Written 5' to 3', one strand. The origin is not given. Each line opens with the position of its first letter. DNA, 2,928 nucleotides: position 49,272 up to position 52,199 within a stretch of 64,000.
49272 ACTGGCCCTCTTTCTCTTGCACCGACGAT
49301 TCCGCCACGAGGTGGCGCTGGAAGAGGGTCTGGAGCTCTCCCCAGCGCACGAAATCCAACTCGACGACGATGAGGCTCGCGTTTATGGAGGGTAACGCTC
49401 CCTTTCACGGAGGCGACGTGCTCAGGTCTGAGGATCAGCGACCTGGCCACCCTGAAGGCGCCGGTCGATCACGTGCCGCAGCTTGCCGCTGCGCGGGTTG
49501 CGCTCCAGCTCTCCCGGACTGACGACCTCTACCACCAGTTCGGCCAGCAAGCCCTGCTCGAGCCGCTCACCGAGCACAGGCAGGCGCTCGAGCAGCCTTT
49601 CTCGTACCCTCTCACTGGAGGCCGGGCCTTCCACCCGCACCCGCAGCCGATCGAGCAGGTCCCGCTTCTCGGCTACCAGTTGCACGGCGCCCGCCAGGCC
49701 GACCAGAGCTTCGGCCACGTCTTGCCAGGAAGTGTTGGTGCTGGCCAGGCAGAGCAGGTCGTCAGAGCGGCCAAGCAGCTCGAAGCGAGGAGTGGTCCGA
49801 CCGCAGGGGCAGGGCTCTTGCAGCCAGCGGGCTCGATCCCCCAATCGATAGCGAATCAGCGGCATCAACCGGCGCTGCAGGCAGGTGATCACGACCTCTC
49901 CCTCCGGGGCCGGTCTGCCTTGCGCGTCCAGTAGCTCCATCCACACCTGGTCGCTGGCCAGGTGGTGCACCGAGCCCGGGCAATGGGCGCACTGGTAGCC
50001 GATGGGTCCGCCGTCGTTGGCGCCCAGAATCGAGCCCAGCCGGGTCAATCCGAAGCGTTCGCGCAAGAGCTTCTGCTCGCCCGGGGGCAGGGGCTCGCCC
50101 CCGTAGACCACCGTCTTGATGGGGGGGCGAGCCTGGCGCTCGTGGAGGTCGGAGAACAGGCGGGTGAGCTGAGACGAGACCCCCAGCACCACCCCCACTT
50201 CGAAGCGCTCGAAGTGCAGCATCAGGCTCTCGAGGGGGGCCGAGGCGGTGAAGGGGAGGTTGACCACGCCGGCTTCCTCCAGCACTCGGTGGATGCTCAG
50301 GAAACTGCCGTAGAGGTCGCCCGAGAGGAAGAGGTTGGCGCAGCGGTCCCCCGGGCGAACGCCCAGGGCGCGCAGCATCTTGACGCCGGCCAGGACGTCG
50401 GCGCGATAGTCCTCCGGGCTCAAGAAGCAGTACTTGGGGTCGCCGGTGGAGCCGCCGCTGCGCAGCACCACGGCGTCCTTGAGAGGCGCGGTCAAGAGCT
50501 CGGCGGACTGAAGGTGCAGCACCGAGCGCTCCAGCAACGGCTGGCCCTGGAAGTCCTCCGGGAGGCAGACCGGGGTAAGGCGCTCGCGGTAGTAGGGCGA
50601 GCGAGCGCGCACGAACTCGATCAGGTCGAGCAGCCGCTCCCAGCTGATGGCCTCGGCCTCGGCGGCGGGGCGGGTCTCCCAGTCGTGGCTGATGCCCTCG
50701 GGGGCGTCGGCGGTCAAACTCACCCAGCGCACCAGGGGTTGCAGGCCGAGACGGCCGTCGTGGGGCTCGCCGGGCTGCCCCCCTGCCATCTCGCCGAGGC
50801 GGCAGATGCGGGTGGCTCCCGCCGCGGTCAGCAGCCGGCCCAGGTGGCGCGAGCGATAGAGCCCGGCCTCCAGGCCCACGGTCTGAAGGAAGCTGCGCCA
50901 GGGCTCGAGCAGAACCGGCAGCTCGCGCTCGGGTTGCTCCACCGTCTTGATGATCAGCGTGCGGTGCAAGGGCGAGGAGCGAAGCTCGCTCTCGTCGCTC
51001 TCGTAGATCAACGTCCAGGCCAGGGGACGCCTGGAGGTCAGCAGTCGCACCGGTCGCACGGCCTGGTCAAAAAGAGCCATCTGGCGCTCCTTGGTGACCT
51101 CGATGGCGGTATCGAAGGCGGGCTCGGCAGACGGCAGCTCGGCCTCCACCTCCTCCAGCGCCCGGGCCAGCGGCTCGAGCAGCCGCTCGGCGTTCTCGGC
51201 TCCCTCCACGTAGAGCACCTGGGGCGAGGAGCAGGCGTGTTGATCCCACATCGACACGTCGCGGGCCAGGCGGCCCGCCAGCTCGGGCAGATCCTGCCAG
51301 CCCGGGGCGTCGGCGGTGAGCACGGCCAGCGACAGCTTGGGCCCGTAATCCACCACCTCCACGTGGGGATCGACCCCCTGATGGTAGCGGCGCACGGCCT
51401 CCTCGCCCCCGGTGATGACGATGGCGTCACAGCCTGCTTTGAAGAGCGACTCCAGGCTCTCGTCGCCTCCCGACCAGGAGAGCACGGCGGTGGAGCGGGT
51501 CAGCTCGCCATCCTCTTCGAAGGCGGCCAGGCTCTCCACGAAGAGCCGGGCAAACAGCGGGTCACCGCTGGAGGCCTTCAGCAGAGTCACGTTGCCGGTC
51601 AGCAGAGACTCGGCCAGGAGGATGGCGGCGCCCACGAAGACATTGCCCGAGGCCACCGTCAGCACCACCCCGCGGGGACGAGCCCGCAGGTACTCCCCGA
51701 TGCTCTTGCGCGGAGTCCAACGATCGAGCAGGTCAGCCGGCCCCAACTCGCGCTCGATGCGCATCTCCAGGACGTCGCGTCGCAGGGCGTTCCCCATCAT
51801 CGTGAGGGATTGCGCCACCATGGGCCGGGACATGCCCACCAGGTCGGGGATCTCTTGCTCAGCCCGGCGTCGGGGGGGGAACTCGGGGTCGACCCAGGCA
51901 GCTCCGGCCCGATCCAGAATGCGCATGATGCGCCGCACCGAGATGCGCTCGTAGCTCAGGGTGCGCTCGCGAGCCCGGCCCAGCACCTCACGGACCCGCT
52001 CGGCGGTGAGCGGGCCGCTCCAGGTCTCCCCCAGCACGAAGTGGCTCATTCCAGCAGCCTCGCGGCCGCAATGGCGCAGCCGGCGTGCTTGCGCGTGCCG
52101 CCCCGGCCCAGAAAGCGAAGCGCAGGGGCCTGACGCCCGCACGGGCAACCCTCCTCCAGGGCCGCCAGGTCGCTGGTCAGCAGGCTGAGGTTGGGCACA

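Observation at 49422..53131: luxE-like gene coupled to a LuxC::PaaK-like fusion, with no luciferase or luxD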

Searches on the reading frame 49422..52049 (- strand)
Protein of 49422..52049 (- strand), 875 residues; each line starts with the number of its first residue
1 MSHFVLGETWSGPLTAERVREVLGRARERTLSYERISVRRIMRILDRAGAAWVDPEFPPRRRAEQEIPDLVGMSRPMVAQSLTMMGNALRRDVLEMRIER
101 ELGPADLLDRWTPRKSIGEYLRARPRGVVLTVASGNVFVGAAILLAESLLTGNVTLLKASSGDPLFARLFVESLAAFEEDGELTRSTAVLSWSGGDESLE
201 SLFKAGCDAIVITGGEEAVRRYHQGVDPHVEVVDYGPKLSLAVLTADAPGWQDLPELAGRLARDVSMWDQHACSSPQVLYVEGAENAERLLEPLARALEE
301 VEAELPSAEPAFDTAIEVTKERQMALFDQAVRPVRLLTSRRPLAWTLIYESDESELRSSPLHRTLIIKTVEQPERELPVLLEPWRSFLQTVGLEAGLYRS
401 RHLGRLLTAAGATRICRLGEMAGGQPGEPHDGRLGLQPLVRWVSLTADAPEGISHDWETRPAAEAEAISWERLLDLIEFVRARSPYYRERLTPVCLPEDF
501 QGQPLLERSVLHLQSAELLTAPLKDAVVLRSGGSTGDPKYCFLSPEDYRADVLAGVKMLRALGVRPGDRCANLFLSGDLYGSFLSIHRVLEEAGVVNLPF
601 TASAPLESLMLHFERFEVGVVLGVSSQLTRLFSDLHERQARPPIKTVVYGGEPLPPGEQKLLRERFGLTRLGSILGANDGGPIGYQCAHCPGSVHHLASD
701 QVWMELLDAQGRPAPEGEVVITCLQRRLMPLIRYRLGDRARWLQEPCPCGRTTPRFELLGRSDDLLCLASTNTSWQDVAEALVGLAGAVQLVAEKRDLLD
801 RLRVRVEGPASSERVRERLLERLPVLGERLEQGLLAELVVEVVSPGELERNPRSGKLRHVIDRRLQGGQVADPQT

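Call 6: search_protein_families(library=pfam, proteins=[window:49422-52049:-], max_evalue=0.01)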
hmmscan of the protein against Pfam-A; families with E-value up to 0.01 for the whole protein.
window:49422-52049:- (875 aa): 4 families
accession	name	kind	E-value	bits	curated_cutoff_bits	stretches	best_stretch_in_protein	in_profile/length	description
PF05893.19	LuxC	-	4e-85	286.5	21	1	35-442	3-401/401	Acyl-CoA reductase (LuxC)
PF00501.34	AMP-binding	-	1.1e-07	31.4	29.9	1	526-718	165-368/384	AMP-binding enzyme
PF14535.12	AMP-binding_C_2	-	2.8e-05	24.7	25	1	784-864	18-96/96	AMP-binding enzyme C-terminal domain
PF00171.27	Aldedh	-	0.00064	18.8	23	1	117-306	118-301/461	Aldehyde dehydrogenase family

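Call 7: search_protein_families(library=ncbifam, proteins=[window:49422-52049:-], max_evalue=0.01)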
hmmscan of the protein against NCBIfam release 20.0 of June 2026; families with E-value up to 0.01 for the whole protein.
window:49422-52049:- (875 aa): 9 families
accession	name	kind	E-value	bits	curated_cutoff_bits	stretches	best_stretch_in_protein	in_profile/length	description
NF052251.1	LCFA_red_LuxC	equivalog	6.8e-38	130.4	750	1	35-444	52-446/478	long-chain-fatty-acyl-CoA reductase LuxC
NF045666.1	DVU1553_fam_AMP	equivalog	4.5e-31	108.1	300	1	460-757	18-325/331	DVU_1553 family AMP-dependent CoA ligase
NF041878.1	paak_haloarch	equivalog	8.7e-27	93.8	700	1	456-864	4-427/427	phenylacetate--CoA ligase PaaK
TIGR02155.1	PA_CoA_ligase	equivalog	2.6e-22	78.9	646.3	1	465-864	8-422/422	phenylacetate--CoA ligase PaaK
NF053551.1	FlxY_rubin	equivalog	9.2e-16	57.6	520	1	687-809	246-373/424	flexirubin biosynthesis putative acyl-CoA ligase FlxY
NF041217.1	BagE_FevW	exception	1.4e-12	47.3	800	1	644-813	194-363/424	bagremycin/ferroverdin synthetase BagE/FevW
TIGR02304.1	aden_form_hyp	equivalog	2.2e-06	27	251.9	1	621-774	191-338/430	F390 synthetase-related protein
NF007605.2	PRK10252.1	equivalog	0.00036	18.1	2400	1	543-636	480-569/1292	enterobactin non-ribosomal peptide synthetase EntF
TIGR03335.1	F390_ftsA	equivalog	0.0058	15.4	458.7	0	518-864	80-445/445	coenzyme F390 synthetase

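Call 9: find_homologous_proteins(query=window:49422-52049:-, max_evalue=0.00001)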
Query window:49422-52049:- (875 aa): 48 proteins with E <= 0.00001 among 8000 candidates.
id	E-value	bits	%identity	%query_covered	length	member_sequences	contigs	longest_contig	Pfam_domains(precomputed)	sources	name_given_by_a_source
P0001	0.0e+0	1867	96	99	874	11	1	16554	PF05893.20,PF00501.35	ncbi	-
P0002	0.0e+0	1675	86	99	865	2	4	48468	PF05893.20,PF00501.35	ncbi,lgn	-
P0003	2.5e-296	1003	57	99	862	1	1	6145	PF05893.20,PF14535.13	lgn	-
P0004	2.7e-284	964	53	99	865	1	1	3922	PF05893.20,PF00171.28,PF00501.35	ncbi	-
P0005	2.1e-257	875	50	99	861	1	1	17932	PF05893.20,PF00171.28,PF00501.35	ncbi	-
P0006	4.3e-187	642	40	99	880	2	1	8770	PF05893.20,PF00501.35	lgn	-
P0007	2.3e-186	640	41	99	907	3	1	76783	PF05893.20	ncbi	ncbi:MAG TPA: acyl-CoA reductase [Pantanalinema sp.]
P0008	3.2e-186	639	41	99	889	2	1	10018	PF05893.20,PF00501.35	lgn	-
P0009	8.4e-186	638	40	99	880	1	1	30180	PF05893.20,PF00501.35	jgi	jgi:phenylacetate-coenzyme A ligase PaaK-like adenylate-forming protein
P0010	3.3e-185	636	41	99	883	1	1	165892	PF05893.20,PF00501.35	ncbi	-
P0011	4.6e-184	632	40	99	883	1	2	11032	PF05893.20,PF00501.35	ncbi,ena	-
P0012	5.2e-182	625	40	99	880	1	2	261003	PF05893.20,PF00501.35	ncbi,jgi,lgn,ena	-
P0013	5.5e-182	625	40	99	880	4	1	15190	PF05893.20,PF00501.35,PF14535.13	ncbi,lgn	ncbi:Phenylacetate-coenzyme A ligase [compost metagenome]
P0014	6.2e-182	625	40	99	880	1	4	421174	PF05893.20,PF00501.35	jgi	jgi:phenylacetate-coenzyme A ligase PaaK-like adenylate-forming protein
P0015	5.5e-181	622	40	99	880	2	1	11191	PF05893.20,PF00501.35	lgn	-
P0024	7.9e-153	529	34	98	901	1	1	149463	PF05893.20,PF00171.28,PF00501.35,PF14535.13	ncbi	-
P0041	4.4e-137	477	38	94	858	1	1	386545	PF05893.20,PF00501.35,PF14535.13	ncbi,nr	ncbi:MAG: AMP-binding protein [Elusimicrobia bacterium]|nr:AMP-binding protein [Elusimicrobiota bact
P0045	2.3e-20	90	30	42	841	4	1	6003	PF04443.18,PF05893.20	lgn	-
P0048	8.6e-11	59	29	37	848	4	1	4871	PF04443.18,PF05893.20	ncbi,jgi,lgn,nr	ncbi:MAG: acyl-CoA reductase [Verrucomicrobia bacterium]|nr:acyl-CoA reductase [Verrucomicrobiota ba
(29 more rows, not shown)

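Call 11: find_encoding_contigs(protein=P0002, flank=10000, max_places=2)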
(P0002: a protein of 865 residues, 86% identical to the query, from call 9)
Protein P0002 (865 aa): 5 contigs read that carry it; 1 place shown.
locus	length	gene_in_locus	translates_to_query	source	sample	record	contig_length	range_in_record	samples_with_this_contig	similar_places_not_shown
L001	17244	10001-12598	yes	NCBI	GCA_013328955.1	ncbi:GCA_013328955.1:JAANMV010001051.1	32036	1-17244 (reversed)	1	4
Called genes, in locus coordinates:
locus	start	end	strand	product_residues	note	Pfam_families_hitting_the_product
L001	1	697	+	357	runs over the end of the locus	-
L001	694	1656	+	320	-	PF00730:HhH-GPD, PF14815:NUDIX_4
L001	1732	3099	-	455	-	PF21922:PBP_dimer_2 (weak), PF00905:Transpeptidase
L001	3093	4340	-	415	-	PF01098:FTSW_RODA_SPOVE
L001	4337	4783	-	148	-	PF16697:Yop-YscD_cpl, PF00498:FHA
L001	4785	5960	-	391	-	PF03734:YkuD, PF07833:Cu_amine_oxidN1 (weak)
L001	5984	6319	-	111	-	-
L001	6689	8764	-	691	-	PF00149:Metallophos (faint)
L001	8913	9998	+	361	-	PF04443:LuxE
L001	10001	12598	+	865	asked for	PF05893:LuxC, PF00501:AMP-binding (weak)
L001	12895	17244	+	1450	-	?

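Call 12: find_encoding_contigs(protein=P0007, flank=10000, max_places=1)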
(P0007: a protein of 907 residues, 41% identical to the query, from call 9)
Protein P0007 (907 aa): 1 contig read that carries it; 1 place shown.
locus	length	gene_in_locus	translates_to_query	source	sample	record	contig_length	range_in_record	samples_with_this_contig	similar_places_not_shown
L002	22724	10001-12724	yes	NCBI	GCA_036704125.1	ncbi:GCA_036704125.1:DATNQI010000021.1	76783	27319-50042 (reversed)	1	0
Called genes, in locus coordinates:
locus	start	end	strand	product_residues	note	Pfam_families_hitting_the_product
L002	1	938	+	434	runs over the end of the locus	PF00675:Peptidase_M16, PF05193:Peptidase_M16_C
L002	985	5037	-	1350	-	PF00211:Guanylate_cyc, PF13191:AAA_16, PF00515:TPR_1 (faint), PF07719:TPR_2 (faint), PF13424:TPR_12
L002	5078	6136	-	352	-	PF13529:Peptidase_C39_2, PF03412:Peptidase_C39 (faint)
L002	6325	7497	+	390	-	PF00583:Acetyltransf_1 (weak)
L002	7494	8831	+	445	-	PF00501:AMP-binding (weak)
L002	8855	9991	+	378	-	PF04443:LuxE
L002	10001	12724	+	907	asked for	PF05893:LuxC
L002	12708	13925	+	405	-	PF05977:MFS_3, PF07690:MFS_1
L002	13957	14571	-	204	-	PF04264:YceI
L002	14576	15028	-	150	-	PF12802:MarR_2, PF12840:HTH_20 (weak)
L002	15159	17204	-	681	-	PF02203:TarH, PF12729:4HB_MCP_1, PF00672:HAMP, PF00015:MCPsignal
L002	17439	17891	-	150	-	PF00293:NUDIX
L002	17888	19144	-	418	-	PF06838:Met_gamma_lyase, PF01053:Cys_Met_Meta_PP (weak)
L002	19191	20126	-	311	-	PF00069:Pkinase, PF01636:APH (faint), PF07714:PK_Tyr_Ser-Thr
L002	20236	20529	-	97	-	PF04456:DUF503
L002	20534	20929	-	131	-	PF02310:B12-binding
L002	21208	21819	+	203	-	-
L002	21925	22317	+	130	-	-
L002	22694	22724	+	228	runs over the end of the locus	-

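Call 13: find_encoding_contigs(protein=P0014, flank=10000, max_places=1)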
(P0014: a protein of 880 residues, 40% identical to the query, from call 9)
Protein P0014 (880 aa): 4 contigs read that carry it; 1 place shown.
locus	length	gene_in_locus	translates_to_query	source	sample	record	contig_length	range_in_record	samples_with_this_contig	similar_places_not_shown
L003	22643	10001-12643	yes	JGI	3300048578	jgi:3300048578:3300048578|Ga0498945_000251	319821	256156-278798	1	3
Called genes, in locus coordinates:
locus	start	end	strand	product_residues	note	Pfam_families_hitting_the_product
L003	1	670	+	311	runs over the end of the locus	PF01545:Cation_efflux, PF16916:ZT_dimer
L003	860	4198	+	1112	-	PF02811:PHP, PF07733:DNA_pol3_alpha, PF17657:DNA_pol3_finger, PF14579:HHH_6, PF01336:tRNA_anti-codon (weak)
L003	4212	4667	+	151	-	-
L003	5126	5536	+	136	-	-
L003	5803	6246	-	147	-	PF25653:HMG-CoA_red_N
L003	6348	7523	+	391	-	-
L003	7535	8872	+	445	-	PF00501:AMP-binding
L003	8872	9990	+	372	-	PF04443:LuxE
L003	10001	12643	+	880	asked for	PF05893:LuxC, PF00501:AMP-binding (weak)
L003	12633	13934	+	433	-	PF05977:MFS_3, PF07690:MFS_1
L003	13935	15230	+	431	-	PF01590:GAF, PF13185:GAF_2, PF00512:HisKA, PF02518:HATPase_c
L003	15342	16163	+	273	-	PF04231:Endonuclease_1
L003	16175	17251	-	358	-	PF01594:AI-2E_transport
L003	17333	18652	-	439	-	PF02550:AcetylCoA_hydro, PF13336:AcetylCoA_hyd_C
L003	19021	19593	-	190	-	-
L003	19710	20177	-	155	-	PF01510:Amidase_2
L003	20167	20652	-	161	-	PF05105:Phage_holin_4_1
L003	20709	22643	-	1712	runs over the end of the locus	PF18809:PBECR1 (weak)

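Call 14: find_encoding_contigs(protein=P0041, flank=10000, max_places=1)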
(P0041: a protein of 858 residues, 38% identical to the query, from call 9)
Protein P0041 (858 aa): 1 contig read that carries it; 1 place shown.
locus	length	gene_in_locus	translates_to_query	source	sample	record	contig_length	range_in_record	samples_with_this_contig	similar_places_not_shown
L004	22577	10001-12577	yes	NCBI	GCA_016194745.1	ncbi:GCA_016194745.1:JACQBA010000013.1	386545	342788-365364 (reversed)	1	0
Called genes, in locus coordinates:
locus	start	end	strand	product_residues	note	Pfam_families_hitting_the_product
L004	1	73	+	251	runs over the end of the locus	-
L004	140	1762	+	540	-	PF01204:Trehalase, PF22422:MGH1-like_GH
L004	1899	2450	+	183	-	-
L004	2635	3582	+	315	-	PF00089:Trypsin (faint), PF13365:Trypsin_2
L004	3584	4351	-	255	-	PF12697:Abhydrolase_6 (weak), PF12146:Hydrolase_4 (weak)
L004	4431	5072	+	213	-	PF12773:DZR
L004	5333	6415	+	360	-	-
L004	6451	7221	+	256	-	-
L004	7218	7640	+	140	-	-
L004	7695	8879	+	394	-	PF00583:Acetyltransf_1 (weak)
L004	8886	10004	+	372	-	PF04443:LuxE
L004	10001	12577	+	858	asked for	PF05893:LuxC, PF00501:AMP-binding, PF14535:AMP-binding_C_2 (weak)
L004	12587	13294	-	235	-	-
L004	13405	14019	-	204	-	-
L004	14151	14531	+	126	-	PF07238:PilZ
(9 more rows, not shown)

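Call 15: find_encoding_contigs(protein=P0024, flank=10000, max_places=1)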
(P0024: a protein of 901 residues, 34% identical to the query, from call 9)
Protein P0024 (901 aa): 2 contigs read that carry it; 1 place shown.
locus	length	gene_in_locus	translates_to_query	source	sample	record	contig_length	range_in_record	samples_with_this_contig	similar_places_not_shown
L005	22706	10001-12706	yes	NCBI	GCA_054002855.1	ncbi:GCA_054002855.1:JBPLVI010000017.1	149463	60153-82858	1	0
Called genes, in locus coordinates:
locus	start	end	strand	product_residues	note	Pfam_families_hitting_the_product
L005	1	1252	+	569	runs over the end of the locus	PF01368:DHH, PF02272:DHHA1, PF17768:RecJ_OB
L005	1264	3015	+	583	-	PF02518:HATPase_c, PF13589:HATPase_c_3, PF01119:DNA_mis_repair, PF08676:MutL_C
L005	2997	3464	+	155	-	PF04608:PgpA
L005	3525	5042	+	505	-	PF13581:HATPase_c_2, PF00583:Acetyltransf_1 (weak)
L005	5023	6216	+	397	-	PF05977:MFS_3, PF07690:MFS_1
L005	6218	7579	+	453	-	-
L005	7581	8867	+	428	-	PF00501:AMP-binding (faint)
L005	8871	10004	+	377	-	PF04443:LuxE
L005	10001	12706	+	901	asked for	PF00171:Aldedh (faint), PF05893:LuxC, PF00501:AMP-binding, PF14535:AMP-binding_C_2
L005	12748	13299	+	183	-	PF00156:Pribosyltran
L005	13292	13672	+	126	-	PF11969:DcpS_C, PF01230:HIT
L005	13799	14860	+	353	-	PF00291:PALP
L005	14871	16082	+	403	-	PF01676:Metalloenzyme, PF10143:PhosphMutase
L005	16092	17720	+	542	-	PF06418:CTP_synth_N, PF00117:GATase, PF07722:Peptidase_C26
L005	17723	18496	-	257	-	PF08902:DUF1848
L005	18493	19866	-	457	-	PF01523:PmbA_TldD_1st, PF19290:PmbA_TldD_2nd, PF19289:PmbA_TldD_3rd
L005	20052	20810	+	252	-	PF06293:Kdo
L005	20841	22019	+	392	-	PF20968:MASE8, PF00990:GGDEF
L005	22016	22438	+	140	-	PF07670:Gate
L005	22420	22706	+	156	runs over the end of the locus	PF07670:Gate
